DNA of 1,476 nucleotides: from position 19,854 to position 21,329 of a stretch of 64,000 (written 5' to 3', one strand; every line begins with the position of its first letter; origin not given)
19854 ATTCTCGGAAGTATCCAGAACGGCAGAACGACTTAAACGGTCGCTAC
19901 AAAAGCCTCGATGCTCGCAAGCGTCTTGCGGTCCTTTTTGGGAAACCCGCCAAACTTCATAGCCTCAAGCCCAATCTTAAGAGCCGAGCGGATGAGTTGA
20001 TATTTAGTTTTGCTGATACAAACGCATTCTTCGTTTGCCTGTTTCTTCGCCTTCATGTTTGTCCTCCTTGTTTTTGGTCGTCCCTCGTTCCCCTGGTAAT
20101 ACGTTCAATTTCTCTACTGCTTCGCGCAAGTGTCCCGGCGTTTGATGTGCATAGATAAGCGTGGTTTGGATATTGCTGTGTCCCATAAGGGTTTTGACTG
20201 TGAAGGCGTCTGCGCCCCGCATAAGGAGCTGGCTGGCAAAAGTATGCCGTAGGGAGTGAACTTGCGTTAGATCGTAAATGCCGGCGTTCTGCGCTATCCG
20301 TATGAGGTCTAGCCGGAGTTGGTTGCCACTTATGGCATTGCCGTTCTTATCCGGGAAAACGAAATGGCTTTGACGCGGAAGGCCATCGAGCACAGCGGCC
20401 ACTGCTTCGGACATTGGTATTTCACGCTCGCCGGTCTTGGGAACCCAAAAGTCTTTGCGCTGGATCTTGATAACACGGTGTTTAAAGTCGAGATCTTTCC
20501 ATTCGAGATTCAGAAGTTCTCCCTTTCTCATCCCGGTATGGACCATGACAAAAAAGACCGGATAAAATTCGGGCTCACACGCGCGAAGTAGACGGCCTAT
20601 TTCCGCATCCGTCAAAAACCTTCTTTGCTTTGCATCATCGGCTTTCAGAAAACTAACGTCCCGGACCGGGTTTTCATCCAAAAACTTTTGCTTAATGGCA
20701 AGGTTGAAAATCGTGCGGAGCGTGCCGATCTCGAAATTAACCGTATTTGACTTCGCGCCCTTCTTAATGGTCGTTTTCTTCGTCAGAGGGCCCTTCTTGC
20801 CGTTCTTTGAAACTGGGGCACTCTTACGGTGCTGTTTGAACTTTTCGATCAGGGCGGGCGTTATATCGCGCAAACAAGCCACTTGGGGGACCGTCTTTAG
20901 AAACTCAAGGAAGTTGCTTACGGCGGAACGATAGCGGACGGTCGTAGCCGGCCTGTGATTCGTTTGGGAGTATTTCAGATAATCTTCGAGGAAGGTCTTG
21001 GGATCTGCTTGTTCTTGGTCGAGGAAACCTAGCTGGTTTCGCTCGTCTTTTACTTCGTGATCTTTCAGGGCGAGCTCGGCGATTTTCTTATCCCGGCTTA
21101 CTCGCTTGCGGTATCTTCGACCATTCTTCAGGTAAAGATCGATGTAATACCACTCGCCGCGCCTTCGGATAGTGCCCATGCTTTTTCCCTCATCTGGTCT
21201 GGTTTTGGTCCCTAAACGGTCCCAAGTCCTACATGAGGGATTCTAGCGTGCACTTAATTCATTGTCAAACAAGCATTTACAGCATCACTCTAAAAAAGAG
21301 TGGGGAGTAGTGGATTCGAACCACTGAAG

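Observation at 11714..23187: Two OmcB-like cysteine-rich DUF11 lipoprotein paralogs, one preceded by a small Cys-tailed secreted protein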

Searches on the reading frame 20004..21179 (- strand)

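Call 50: search_protein_families(library=pfam, proteins=[window:20004-21179:-], max_evalue=0.001)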
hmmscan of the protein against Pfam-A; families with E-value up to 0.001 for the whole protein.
window:20004-21179:- (391 aa): 2 families
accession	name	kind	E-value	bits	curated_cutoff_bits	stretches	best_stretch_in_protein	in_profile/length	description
PF00589.27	Phage_integrase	-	2.5e-32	112.5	27.1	1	188-348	2-170/172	Phage integrase family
PF13102.12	Phage_int_SAM_5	-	2.9e-12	47.2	22.3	1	63-172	5-93/98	Phage integrase SAM-like domain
